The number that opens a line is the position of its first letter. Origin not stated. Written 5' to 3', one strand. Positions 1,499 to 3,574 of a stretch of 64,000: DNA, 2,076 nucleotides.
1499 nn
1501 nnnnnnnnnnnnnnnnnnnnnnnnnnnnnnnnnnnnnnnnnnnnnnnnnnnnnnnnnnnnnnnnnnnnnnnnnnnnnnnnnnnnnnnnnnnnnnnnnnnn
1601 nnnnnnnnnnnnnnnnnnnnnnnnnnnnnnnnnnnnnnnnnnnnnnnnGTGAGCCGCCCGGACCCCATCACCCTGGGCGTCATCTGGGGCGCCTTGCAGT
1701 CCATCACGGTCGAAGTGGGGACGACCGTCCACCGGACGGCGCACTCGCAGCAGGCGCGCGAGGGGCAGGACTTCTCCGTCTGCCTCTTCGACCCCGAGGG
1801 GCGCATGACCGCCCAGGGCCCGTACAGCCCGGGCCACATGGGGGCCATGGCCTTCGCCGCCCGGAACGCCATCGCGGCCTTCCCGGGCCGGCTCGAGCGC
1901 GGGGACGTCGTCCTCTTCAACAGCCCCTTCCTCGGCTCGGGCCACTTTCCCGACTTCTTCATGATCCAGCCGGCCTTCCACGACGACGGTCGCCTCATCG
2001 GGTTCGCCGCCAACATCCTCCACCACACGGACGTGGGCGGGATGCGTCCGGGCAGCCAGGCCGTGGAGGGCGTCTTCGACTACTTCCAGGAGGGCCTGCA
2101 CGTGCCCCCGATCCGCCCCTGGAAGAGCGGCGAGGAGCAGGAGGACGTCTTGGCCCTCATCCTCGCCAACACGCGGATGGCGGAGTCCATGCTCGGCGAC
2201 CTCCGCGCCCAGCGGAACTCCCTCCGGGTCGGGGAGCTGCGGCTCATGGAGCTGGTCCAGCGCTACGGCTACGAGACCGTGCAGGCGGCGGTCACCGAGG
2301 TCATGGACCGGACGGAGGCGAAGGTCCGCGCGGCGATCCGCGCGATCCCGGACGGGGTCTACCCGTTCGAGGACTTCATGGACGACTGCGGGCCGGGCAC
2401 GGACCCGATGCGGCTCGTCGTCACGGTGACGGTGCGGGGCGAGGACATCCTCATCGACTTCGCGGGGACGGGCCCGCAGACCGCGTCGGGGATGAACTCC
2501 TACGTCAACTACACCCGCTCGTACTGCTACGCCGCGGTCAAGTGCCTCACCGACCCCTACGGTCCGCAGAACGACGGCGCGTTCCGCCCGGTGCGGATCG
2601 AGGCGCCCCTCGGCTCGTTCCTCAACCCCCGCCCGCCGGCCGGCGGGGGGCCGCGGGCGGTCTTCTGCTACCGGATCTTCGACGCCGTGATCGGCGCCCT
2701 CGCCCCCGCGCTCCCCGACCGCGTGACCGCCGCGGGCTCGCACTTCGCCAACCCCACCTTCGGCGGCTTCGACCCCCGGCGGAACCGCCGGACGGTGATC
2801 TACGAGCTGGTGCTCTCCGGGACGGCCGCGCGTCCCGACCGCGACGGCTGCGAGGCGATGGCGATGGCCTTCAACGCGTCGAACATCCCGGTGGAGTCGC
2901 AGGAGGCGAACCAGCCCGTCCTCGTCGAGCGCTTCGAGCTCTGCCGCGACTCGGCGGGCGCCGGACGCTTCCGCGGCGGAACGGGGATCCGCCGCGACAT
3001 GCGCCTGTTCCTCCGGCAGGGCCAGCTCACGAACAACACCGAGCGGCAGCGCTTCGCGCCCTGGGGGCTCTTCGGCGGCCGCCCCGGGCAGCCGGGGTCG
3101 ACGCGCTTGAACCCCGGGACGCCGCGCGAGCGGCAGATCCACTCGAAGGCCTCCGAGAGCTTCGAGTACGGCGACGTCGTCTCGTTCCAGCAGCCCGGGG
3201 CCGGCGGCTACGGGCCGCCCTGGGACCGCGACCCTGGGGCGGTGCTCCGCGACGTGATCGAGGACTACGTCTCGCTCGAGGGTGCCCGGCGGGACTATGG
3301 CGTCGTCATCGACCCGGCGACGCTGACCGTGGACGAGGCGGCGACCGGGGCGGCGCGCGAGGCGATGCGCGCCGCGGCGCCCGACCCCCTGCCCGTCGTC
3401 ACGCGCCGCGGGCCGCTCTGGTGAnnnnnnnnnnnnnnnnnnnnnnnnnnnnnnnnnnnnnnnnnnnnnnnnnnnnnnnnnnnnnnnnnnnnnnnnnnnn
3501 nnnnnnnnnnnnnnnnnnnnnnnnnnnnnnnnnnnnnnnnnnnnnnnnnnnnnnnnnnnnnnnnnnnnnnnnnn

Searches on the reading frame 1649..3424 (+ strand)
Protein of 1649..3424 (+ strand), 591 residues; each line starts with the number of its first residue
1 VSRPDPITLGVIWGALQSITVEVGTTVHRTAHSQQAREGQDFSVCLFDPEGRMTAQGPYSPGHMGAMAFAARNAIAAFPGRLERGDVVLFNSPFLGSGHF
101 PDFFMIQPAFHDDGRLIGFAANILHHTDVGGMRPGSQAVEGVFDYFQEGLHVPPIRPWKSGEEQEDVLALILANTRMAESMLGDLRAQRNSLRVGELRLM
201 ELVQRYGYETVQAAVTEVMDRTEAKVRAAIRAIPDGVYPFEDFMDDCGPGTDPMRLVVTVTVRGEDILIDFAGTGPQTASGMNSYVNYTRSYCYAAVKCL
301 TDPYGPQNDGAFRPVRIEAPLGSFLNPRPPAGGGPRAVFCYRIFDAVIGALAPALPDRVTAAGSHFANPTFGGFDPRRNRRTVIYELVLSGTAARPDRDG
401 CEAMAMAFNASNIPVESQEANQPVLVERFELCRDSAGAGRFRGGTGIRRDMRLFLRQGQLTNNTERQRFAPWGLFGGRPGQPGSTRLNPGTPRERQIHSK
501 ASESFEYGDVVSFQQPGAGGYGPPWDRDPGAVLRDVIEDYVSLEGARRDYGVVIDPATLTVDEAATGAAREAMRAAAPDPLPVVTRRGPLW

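Call 60: find_homologous_proteins(query=window:1649-3424:+, max_evalue=1e-100)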
Query window:1649-3424:+ (591 aa): 1388 proteins with E <= 1e-100 among 8000 candidates; the best 120 are listed.
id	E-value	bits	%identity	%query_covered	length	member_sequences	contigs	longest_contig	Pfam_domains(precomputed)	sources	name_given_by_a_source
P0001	0.0e+0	1212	88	100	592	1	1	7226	PF02538.20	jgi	jgi:N-methylhydantoinase B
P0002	0.0e+0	1211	88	100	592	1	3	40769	PF02538.20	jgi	jgi:N-methylhydantoinase B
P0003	0.0e+0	1204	88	100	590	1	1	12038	PF02538.20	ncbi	-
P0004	0.0e+0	1200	88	99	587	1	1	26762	PF02538.20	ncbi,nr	ncbi:MAG: hydantoinase B/oxoprolinase family protein [Candidatus Rokubacteria bacterium]|nr:hydantoi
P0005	0.0e+0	1199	88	99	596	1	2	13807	PF02538.20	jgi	jgi:N-methylhydantoinase B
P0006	0.0e+0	1199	87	100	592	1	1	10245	PF02538.20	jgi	jgi:N-methylhydantoinase B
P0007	0.0e+0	1193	86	99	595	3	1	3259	PF02538.20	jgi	jgi:N-methylhydantoinase B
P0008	0.0e+0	1193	87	100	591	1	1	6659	PF02538.20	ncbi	ncbi:MAG: hydantoinase B/oxoprolinase family protein [Candidatus Rokuibacteriota bacterium]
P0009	0.0e+0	1193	87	100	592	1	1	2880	PF02538.20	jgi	jgi:N-methylhydantoinase B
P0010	0.0e+0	1190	86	100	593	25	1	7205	PF02538.20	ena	-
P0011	0.0e+0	1189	88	100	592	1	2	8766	PF02538.20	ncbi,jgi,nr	ncbi:MAG TPA: hydantoinase B/oxoprolinase family protein [Methylomirabilota bacterium]|jgi:N-methylh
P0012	0.0e+0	1173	86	100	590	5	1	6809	PF02538.20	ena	-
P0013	0.0e+0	1171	84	100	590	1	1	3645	PF02538.20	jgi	jgi:N-methylhydantoinase B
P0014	0.0e+0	1169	86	100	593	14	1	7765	PF02538.20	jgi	jgi:N-methylhydantoinase B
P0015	0.0e+0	1168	83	100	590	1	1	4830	PF02538.20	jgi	jgi:N-methylhydantoinase B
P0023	0.0e+0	1160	84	100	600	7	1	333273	PF02538.20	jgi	jgi:N-methylhydantoinase B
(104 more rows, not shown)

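Call 61: find_encoding_contigs(protein=P0002, flank=4000, max_places=3)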
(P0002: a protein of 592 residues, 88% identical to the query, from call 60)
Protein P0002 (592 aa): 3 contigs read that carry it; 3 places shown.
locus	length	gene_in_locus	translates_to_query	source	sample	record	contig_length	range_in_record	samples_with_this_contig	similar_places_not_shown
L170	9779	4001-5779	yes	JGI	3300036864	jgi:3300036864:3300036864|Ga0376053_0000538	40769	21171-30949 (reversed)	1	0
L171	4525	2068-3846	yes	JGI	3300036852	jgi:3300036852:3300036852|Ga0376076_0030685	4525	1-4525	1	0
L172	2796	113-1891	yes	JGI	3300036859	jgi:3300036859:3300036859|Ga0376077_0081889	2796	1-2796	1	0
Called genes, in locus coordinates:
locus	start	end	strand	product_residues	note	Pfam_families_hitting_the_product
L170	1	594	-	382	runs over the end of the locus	PF07995:GSDH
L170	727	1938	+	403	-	PF13433:Peripla_BP_5 (weak), PF13458:Peripla_BP_6, PF01094:ANF_receptor, PF13433:Peripla_BP_5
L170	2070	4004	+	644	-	PF05378:Hydant_A_N, PF01968:Hydantoinase_A, PF19278:Hydant_A_C (weak)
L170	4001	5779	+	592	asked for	PF02538:Hydantoinase_B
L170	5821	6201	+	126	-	-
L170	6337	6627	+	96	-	PF02604:PhdYeFM_antitox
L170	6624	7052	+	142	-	PF01850:PIN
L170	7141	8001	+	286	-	PF02653:BPD_transp_2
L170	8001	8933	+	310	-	PF02653:BPD_transp_2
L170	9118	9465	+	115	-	PF07076:DUF1344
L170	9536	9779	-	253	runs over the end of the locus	PF13365:Trypsin_2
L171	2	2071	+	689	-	?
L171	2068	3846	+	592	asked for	PF02538:Hydantoinase_B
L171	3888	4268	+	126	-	-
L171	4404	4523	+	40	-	?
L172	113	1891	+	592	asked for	PF02538:Hydantoinase_B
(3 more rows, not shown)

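Call 62: find_encoding_contigs(protein=P0023, flank=4000, max_places=2)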
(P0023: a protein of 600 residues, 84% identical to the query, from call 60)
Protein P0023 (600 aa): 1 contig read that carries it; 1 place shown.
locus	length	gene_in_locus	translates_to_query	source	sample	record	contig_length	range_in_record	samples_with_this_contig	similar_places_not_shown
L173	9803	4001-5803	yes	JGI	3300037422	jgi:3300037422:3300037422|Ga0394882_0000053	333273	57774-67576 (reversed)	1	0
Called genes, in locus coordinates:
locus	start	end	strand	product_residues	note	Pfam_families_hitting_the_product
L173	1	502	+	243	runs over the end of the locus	PF00005:ABC_tran, PF13304:AAA_21 (faint), PF12399:BCA_ABC_TP_C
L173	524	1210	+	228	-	PF00005:ABC_tran, PF13304:AAA_21 (faint)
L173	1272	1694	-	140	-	PF00582:Usp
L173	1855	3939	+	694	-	PF05378:Hydant_A_N, PF01968:Hydantoinase_A, PF19278:Hydant_A_C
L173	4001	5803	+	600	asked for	PF02538:Hydantoinase_B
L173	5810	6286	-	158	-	PF03167:UDG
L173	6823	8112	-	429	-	PF00078:RVT_1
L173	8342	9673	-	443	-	PF00078:RVT_1, PF08388:GIIM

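Call 63: find_encoding_contigs(protein=P0004, flank=4000, max_places=2)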
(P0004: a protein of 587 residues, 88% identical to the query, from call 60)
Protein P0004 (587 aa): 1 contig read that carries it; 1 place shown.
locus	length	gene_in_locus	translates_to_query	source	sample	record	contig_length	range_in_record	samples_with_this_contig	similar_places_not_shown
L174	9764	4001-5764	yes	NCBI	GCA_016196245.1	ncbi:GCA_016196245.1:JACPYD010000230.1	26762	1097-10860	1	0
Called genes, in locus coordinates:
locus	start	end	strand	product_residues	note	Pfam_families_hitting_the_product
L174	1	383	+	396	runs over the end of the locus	PF02515:CoA_transf_3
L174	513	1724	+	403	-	PF13433:Peripla_BP_5 (weak), PF13458:Peripla_BP_6, PF01094:ANF_receptor (weak), PF13433:Peripla_BP_5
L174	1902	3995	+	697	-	PF05378:Hydant_A_N, PF01968:Hydantoinase_A, PF19278:Hydant_A_C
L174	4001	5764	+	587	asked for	PF02538:Hydantoinase_B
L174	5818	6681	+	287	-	PF02653:BPD_transp_2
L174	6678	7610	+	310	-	PF02653:BPD_transp_2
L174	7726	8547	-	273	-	PF13365:Trypsin_2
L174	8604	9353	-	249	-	PF03167:UDG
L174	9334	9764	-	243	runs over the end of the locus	PF00005:ABC_tran, PF13304:AAA_21 (faint), PF12399:BCA_ABC_TP_C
